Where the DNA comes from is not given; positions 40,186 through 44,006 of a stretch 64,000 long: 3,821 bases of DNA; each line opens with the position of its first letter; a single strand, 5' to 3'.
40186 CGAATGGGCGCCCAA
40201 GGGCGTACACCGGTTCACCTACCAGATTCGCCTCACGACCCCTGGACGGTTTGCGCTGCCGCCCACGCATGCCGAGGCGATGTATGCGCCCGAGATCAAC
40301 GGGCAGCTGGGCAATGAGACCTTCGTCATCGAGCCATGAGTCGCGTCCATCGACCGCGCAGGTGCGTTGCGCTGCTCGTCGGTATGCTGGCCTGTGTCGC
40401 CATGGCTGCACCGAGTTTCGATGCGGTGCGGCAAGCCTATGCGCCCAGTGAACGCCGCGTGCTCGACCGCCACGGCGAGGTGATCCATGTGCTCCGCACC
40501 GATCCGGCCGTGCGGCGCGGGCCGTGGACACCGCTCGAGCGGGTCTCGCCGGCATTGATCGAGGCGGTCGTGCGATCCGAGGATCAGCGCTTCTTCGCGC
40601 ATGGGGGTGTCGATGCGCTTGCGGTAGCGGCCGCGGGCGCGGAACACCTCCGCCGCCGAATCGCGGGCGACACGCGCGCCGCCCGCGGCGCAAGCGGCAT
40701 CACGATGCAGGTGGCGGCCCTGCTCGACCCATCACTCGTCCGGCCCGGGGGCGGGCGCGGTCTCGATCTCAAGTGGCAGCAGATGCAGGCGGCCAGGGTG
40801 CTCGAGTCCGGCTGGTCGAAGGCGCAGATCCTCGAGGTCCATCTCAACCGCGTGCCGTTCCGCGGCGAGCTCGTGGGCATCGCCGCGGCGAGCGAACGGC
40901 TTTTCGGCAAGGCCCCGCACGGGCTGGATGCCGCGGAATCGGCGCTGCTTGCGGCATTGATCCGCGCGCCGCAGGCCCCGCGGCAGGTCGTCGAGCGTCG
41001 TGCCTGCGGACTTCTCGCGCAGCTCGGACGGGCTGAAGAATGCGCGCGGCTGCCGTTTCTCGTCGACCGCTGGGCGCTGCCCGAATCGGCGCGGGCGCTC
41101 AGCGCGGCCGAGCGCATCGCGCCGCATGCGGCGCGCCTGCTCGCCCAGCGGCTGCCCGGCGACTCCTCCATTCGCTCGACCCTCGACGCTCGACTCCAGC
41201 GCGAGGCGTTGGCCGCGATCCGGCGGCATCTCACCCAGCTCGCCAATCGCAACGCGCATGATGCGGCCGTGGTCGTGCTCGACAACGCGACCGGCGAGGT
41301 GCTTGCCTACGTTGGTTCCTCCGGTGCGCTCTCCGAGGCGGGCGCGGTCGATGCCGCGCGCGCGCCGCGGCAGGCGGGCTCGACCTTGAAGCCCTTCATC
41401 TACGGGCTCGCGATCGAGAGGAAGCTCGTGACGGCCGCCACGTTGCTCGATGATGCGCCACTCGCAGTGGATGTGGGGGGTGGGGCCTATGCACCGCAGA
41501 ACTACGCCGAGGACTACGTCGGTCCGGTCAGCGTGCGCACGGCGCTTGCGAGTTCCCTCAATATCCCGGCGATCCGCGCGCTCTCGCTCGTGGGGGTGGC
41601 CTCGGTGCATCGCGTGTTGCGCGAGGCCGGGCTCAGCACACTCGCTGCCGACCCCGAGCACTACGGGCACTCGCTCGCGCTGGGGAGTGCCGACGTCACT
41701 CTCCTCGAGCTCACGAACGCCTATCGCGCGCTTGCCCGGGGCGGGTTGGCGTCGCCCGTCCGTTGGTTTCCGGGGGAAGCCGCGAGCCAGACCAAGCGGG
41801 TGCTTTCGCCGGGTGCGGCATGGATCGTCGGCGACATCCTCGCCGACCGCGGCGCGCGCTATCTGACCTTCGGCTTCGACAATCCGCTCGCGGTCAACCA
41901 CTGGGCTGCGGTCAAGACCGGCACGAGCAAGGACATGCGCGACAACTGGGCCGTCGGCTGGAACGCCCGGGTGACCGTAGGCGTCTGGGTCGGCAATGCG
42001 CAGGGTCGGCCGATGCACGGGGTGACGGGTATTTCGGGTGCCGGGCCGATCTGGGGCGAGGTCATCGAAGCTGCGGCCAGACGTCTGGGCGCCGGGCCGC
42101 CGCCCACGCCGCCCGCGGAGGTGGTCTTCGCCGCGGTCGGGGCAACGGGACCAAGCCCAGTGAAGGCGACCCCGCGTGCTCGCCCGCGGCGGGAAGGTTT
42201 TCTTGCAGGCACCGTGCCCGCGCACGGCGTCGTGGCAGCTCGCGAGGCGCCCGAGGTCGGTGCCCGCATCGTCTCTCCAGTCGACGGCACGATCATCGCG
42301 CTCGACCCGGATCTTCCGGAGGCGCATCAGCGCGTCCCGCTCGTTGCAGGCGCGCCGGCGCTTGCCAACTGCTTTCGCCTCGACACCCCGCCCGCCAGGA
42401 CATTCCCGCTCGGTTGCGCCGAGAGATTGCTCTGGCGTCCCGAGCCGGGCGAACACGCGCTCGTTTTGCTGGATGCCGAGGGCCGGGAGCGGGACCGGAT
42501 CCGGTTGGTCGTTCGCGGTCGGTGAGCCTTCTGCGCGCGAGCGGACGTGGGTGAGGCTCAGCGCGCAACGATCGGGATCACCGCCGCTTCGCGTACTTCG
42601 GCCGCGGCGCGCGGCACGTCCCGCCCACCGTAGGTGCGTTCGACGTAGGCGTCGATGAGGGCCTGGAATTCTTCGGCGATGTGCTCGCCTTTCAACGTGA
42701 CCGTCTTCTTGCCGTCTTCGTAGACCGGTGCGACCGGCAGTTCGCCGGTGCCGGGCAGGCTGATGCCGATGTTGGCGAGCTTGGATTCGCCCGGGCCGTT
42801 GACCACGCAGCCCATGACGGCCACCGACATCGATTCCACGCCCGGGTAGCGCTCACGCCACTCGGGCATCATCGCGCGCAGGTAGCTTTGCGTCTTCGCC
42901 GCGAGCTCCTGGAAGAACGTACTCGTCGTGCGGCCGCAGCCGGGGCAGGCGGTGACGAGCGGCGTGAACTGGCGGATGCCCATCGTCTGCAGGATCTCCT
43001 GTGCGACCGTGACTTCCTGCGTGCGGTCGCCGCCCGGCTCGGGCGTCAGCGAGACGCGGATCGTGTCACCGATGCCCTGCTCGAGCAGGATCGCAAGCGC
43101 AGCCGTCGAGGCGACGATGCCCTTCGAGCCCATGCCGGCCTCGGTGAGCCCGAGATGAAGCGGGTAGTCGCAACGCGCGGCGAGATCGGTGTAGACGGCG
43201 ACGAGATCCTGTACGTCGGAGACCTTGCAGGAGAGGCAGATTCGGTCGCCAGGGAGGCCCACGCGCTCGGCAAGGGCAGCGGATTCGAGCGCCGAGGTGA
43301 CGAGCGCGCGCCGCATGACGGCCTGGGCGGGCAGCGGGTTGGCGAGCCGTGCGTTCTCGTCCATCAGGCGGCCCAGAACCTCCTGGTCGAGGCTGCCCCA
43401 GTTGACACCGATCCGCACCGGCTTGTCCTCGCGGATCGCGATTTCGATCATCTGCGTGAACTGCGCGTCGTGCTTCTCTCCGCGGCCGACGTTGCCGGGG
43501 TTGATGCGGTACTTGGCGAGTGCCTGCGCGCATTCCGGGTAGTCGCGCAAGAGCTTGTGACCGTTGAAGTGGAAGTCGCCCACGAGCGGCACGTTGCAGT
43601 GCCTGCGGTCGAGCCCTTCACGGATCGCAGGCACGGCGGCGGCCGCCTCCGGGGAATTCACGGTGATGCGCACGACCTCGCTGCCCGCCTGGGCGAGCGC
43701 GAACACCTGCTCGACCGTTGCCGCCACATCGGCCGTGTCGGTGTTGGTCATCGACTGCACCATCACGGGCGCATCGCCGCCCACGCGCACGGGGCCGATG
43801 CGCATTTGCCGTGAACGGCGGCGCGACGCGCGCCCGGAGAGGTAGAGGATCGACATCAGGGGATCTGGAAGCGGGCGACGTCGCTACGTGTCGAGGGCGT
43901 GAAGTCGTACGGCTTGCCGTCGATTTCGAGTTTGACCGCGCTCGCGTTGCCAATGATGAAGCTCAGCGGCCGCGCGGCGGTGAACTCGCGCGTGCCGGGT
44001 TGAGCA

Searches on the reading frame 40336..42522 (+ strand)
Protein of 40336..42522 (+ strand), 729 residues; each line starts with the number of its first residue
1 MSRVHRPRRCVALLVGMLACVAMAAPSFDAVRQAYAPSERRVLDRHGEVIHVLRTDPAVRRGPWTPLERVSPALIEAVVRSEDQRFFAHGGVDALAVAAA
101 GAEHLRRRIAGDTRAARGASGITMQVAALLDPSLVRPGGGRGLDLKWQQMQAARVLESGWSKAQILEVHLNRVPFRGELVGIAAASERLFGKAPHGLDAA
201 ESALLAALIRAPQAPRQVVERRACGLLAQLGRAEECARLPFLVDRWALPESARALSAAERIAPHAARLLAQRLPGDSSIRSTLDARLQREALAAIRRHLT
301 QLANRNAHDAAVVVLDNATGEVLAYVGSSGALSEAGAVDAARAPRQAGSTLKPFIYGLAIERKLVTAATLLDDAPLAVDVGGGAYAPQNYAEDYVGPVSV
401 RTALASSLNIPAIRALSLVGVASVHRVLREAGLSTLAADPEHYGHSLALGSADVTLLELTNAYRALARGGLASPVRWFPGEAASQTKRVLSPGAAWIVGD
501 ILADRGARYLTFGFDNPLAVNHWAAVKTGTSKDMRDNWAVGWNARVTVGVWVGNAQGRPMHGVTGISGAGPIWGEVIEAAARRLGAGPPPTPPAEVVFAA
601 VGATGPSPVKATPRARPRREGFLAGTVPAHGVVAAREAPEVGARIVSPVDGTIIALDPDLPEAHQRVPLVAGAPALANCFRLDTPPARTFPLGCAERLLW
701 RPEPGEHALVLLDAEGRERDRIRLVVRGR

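Call 55: search_protein_families(library=pfam, proteins=[window:40336-42522:+], max_evalue=0.0001)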
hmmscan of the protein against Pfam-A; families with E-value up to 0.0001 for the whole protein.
window:40336-42522:+ (729 aa): 3 families
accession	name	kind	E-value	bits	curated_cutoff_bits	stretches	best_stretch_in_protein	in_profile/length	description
PF00912.28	Transgly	-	1.4e-37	129.3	27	1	58-215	10-157/178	Transglycosylase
PF00905.27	Transpeptidase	-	1.4e-16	61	22.1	1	311-544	2-266/299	Penicillin binding protein transpeptidase domain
PF06832.18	BiPBP_C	-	5.9e-10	39.3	26.8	1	643-723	12-89/90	Penicillin-Binding Protein C-terminus Family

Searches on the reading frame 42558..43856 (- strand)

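Call 55: search_protein_families(library=pfam, proteins=[window:42558-43856:-], max_evalue=0.0001)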
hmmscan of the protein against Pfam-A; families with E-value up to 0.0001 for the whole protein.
window:42558-43856:- (432 aa): 1 family
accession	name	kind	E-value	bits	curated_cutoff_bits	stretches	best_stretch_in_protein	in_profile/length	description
PF04551.19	GcpE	-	1.3e-115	386.5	32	1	16-402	2-342/343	GcpE protein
